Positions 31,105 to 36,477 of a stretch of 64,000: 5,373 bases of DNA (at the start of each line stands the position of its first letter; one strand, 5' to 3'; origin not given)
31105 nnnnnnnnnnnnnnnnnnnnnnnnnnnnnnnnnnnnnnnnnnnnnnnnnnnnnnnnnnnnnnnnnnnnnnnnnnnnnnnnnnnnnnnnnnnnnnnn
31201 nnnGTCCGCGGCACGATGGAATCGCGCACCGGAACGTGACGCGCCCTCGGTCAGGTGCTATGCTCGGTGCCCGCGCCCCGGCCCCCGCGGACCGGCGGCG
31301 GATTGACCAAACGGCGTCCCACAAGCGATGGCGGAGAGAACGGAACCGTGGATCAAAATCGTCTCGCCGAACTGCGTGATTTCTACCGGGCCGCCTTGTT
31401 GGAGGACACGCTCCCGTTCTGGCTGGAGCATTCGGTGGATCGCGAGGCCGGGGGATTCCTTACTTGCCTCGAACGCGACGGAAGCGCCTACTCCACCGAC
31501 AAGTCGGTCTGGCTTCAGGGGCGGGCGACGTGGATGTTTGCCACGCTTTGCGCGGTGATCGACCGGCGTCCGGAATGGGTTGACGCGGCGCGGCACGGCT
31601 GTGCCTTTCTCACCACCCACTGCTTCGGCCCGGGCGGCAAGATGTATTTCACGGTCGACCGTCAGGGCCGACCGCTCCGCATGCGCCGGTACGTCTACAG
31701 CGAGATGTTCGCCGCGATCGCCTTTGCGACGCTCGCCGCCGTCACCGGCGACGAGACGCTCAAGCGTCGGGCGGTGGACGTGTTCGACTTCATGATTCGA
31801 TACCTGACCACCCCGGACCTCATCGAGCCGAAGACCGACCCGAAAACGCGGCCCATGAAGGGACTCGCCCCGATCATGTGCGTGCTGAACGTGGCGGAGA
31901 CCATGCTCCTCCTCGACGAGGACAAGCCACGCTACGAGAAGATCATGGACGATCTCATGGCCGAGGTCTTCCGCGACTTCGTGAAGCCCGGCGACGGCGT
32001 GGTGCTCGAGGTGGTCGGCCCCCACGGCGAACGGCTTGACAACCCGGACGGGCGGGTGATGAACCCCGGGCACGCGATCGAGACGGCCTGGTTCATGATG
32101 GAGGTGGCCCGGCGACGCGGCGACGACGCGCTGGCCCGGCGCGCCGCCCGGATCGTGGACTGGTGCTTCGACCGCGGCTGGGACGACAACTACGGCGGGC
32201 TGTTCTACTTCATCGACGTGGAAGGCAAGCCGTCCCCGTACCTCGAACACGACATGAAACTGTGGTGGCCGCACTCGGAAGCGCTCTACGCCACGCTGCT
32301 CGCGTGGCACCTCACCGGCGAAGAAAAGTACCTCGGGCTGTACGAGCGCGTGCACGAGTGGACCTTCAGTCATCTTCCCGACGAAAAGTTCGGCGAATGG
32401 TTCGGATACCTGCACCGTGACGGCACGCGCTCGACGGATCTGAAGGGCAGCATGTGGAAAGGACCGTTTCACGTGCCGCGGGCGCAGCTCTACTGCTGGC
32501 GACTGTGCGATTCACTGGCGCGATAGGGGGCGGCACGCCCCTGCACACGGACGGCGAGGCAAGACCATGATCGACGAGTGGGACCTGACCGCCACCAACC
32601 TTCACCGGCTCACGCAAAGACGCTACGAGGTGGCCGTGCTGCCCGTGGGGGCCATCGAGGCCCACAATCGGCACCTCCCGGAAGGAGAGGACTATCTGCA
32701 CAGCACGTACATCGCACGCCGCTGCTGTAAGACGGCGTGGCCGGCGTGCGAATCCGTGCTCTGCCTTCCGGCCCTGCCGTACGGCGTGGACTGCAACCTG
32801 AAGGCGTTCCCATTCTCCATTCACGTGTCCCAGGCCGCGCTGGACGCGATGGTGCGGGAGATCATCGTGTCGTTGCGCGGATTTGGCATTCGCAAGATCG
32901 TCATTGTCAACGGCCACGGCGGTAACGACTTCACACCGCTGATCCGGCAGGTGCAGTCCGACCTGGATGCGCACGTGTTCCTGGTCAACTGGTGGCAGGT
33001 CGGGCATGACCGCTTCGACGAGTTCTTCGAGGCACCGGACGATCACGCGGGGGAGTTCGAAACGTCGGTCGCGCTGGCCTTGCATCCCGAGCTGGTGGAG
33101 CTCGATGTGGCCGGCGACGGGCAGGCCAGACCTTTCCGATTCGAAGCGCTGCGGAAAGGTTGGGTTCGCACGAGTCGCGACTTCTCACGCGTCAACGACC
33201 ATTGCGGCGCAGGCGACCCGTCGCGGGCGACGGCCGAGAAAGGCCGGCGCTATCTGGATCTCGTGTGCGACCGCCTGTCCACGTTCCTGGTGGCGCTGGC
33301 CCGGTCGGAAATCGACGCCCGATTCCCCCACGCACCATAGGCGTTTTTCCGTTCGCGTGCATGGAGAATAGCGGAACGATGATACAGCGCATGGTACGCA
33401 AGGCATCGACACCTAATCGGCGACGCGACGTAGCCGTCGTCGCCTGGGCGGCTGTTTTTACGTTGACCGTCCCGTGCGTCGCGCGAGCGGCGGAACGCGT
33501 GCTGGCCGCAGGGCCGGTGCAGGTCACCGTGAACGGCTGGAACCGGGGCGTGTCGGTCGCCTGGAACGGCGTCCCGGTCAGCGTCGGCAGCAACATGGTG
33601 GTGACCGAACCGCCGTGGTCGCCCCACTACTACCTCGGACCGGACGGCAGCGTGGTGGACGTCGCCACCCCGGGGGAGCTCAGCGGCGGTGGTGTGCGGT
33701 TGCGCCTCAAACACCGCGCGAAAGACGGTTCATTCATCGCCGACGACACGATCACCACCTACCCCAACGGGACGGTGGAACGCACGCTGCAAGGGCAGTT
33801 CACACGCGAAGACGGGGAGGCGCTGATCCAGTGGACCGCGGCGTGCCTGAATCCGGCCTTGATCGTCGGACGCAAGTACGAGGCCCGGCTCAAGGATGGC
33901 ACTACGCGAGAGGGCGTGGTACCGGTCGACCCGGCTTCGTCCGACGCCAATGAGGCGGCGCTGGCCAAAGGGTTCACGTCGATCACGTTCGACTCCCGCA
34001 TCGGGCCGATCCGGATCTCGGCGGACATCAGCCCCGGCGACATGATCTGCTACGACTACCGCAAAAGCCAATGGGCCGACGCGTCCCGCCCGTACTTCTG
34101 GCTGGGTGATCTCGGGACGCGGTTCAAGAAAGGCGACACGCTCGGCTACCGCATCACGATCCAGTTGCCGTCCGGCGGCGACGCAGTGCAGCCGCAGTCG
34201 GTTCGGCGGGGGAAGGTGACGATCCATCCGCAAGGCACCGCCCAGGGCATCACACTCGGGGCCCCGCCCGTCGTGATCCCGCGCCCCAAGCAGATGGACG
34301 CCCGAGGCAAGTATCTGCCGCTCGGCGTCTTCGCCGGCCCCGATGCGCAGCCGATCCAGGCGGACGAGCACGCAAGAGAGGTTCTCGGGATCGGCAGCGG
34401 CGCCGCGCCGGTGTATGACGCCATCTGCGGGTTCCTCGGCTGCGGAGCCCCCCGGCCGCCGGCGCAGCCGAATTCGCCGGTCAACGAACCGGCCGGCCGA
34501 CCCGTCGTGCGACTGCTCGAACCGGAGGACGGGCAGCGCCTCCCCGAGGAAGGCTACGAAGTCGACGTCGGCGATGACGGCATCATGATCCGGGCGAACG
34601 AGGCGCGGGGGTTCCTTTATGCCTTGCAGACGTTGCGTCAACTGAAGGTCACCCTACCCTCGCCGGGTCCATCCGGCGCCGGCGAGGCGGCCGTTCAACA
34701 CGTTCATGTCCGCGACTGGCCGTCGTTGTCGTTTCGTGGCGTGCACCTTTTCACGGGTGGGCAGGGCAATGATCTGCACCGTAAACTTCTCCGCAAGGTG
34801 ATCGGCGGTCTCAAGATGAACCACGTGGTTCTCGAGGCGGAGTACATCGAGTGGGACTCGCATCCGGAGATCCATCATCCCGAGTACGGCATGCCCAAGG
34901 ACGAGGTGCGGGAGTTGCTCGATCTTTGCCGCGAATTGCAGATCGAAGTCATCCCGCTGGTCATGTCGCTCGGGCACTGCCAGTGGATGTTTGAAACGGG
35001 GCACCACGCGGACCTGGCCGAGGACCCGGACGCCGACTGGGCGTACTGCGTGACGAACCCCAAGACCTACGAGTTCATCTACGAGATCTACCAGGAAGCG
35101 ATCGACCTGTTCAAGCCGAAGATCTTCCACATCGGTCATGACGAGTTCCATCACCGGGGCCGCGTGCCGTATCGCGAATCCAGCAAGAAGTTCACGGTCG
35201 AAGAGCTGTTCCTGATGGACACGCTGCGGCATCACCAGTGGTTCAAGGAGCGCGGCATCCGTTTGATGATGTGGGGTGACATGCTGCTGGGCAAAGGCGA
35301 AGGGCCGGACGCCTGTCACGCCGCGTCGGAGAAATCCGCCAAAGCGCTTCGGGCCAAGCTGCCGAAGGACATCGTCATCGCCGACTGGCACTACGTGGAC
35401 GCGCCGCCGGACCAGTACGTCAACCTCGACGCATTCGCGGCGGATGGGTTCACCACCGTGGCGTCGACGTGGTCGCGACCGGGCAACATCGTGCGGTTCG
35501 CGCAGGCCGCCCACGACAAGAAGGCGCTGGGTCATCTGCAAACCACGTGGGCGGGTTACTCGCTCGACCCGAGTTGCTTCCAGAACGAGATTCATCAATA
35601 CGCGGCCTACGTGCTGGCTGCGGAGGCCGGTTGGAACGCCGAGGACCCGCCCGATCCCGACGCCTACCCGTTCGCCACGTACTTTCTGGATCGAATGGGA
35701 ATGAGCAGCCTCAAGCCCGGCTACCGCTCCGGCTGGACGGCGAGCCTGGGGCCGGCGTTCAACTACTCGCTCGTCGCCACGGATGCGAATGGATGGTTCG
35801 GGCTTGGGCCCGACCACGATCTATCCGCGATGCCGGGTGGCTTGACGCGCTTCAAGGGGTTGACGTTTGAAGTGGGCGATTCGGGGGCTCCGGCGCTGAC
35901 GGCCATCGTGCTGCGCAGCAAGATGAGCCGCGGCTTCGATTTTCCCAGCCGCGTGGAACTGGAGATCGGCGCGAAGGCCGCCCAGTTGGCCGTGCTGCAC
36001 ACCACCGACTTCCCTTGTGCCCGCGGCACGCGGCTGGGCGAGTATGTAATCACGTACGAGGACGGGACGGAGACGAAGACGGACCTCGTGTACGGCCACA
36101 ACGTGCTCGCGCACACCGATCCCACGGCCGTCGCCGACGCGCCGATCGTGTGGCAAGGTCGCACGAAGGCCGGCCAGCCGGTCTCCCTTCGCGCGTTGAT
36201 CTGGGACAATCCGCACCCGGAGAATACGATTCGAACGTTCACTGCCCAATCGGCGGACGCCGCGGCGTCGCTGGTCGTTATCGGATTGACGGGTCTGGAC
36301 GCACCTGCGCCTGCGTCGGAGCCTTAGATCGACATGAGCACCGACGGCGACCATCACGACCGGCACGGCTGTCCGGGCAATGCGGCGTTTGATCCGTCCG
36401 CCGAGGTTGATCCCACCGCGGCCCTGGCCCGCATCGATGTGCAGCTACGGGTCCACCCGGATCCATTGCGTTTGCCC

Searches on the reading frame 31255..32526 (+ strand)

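Call 58: search_protein_families(library=pfam, proteins=[window:31255-32526:+], max_evalue=0.001)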
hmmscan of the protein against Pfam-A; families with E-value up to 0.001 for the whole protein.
window:31255-32526:+ (423 aa): 1 family
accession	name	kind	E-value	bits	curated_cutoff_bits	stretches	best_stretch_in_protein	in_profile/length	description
PF07221.17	GlcNAc_2-epim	-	4.5e-54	184.4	23.4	1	67-401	1-339/347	N-acylglucosamine 2-epimerase (GlcNAc 2-epimerase)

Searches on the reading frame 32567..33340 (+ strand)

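Call 58: search_protein_families(library=pfam, proteins=[window:32567-33340:+], max_evalue=0.001)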
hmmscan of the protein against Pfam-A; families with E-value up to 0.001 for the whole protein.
window:32567-33340:+ (257 aa): 1 family
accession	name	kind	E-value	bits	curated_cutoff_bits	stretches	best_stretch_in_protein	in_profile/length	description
PF02633.19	Creatininase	-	8.9e-56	189.4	31.3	1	6-240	2-237/238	Creatinine amidohydrolase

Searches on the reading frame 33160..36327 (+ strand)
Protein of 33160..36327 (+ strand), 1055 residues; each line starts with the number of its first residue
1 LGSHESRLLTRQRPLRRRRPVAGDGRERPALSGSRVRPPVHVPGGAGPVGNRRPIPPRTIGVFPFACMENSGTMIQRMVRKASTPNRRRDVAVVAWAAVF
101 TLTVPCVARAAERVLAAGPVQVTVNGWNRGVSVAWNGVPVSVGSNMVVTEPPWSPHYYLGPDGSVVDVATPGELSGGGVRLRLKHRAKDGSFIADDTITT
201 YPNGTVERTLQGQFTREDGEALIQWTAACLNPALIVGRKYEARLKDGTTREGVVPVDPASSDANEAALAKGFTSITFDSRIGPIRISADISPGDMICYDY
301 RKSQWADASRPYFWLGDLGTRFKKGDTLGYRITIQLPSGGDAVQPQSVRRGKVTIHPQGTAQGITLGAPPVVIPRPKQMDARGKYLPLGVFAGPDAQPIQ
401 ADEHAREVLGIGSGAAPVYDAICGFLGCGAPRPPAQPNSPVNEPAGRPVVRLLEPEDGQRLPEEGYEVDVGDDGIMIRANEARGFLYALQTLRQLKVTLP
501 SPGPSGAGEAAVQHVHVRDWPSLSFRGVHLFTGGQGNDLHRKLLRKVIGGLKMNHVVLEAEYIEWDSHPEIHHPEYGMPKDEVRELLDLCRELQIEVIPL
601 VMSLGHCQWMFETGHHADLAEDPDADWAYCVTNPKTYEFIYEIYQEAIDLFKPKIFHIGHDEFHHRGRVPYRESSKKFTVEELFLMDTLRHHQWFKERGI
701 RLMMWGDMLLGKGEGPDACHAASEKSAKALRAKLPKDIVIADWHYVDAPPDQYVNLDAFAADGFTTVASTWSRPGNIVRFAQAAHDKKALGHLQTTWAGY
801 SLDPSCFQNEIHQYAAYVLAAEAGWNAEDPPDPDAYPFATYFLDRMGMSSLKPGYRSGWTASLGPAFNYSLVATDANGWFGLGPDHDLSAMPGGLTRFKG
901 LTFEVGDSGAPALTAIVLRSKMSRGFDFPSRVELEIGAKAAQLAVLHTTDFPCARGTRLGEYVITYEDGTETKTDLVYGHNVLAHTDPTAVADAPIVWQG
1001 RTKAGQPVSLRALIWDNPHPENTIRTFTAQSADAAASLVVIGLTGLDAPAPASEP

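Call 11: search_protein_families(library=pfam, proteins=[window:33160-36327:+], max_evalue=0.001)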
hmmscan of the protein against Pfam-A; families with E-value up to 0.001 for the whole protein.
window:33160-36327:+ (1055 aa): 2 families
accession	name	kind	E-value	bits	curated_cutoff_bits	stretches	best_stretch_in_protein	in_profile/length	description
PF00728.28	Glyco_hydro_20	-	3.3e-12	46.9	22.3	1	580-827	77-347/348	Glycosyl hydrolase family 20, catalytic domain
PF02838.20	Glyco_hydro_20b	-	1.2e-09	39.4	26.1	1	445-520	58-124/124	Glycosyl hydrolase family 20, domain 2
